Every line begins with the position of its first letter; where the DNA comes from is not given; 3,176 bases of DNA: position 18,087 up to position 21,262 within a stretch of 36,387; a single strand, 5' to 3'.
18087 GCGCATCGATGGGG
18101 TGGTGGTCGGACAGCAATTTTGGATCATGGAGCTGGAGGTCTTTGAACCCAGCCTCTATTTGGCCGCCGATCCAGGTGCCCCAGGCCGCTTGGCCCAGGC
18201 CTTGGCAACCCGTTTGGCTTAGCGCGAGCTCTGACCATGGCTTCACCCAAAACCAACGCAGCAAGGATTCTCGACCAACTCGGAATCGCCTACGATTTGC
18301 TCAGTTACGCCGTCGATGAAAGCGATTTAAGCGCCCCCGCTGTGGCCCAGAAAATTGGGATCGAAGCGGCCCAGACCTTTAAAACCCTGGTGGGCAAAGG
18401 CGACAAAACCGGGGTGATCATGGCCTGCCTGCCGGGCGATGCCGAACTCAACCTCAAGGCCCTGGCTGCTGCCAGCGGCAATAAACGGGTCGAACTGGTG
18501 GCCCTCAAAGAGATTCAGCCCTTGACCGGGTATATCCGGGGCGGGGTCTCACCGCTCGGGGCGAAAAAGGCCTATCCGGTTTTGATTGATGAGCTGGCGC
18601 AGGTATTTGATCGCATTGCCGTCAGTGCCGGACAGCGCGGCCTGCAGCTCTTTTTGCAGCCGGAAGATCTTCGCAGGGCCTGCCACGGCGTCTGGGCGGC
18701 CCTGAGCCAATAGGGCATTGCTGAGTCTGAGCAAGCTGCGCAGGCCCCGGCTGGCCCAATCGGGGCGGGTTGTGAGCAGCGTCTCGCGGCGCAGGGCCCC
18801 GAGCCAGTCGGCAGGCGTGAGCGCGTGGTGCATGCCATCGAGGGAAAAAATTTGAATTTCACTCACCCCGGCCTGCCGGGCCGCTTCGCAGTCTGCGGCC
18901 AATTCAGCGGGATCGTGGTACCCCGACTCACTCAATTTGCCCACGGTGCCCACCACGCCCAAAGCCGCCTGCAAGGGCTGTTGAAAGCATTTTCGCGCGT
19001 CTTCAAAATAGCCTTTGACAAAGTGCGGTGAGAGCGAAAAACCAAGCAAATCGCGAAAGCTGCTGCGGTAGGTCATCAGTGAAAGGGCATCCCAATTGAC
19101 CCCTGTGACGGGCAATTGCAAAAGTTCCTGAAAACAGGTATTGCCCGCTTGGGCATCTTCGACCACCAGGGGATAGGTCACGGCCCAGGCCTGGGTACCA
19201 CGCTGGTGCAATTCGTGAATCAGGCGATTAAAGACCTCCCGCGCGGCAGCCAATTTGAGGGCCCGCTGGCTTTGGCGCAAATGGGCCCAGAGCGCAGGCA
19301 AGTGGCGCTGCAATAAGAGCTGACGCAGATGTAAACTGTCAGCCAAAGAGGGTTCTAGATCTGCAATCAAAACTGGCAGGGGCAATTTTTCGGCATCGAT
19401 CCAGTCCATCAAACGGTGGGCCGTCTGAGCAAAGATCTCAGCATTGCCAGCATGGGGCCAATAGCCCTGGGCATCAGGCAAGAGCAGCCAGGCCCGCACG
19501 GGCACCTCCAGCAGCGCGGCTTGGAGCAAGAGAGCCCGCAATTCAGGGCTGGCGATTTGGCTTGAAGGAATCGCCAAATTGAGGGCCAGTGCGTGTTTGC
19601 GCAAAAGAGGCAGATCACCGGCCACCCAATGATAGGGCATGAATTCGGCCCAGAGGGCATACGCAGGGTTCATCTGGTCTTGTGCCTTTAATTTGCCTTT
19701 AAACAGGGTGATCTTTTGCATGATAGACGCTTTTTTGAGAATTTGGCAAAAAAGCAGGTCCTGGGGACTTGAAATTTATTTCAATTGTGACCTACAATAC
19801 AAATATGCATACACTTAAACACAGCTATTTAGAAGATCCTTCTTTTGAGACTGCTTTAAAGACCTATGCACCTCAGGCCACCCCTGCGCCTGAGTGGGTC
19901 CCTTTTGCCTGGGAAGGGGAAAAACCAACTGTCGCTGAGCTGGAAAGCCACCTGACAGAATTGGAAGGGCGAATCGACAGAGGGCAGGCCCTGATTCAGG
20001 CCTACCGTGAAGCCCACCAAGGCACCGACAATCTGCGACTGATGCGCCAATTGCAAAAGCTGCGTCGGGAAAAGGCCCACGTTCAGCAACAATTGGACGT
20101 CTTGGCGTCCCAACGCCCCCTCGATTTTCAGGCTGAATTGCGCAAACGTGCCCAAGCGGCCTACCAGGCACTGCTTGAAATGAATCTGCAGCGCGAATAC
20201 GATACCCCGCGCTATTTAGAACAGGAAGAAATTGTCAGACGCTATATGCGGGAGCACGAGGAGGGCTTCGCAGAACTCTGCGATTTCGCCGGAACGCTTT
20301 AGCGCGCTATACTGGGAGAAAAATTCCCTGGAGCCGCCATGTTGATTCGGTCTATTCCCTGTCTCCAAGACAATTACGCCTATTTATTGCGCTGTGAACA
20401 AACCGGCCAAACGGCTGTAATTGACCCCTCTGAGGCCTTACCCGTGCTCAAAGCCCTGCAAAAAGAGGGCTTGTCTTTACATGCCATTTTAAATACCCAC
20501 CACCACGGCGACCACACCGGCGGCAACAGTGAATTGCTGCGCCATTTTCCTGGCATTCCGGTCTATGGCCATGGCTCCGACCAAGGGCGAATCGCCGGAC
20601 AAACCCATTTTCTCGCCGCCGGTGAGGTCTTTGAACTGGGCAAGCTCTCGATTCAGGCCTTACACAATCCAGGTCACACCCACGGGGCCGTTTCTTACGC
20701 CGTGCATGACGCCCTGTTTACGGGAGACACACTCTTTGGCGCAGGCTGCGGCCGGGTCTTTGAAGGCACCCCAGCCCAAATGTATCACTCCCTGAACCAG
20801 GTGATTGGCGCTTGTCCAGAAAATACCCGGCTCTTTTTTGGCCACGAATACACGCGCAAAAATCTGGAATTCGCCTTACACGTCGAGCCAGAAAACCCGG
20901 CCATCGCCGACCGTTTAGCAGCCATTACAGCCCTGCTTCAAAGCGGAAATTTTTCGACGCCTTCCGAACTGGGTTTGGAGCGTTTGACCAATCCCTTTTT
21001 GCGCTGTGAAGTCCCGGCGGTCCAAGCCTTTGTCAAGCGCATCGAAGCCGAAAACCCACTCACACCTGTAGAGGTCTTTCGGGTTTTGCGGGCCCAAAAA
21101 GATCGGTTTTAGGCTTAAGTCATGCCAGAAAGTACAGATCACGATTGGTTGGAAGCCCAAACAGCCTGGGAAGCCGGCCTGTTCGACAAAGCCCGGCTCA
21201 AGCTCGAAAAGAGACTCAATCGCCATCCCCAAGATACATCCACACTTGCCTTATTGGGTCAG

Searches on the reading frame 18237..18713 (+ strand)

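Call 8: search_protein_families(library=pfam, proteins=[window:18237-18713:+], max_evalue=0.001)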
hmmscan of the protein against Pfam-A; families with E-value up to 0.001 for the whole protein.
window:18237-18713:+ (158 aa): 1 family
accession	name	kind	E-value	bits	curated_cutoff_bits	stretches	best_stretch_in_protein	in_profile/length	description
PF04073.20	tRNA_edit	-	9.2e-29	100.5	25.5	1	33-147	7-122/123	Aminoacyl-tRNA editing domain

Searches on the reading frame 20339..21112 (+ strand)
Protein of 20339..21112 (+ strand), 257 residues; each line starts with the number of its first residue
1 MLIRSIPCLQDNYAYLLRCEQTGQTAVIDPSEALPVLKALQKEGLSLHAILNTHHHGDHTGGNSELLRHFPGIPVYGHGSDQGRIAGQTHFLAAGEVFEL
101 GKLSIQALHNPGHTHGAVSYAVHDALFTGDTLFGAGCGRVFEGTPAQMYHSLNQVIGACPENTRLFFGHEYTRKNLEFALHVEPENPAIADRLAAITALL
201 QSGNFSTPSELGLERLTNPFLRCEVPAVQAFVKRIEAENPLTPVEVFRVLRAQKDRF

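Call 8: search_protein_families(library=pfam, proteins=[window:20339-21112:+], max_evalue=0.001)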
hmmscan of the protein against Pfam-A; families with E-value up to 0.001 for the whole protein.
window:20339-21112:+ (257 aa): 3 families
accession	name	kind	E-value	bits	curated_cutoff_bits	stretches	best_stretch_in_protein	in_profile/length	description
PF16123.11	HAGH_C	-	1.2e-24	87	25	1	170-257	1-83/83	Hydroxyacylglutathione hydrolase C-terminus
PF00753.33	Lactamase_B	-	3.4e-19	70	22.7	1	13-154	7-175/196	Metallo-beta-lactamase superfamily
PF12706.13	Lactamase_B_2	-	0.0001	22.4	27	1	29-109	6-91/200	Beta-lactamase superfamily domain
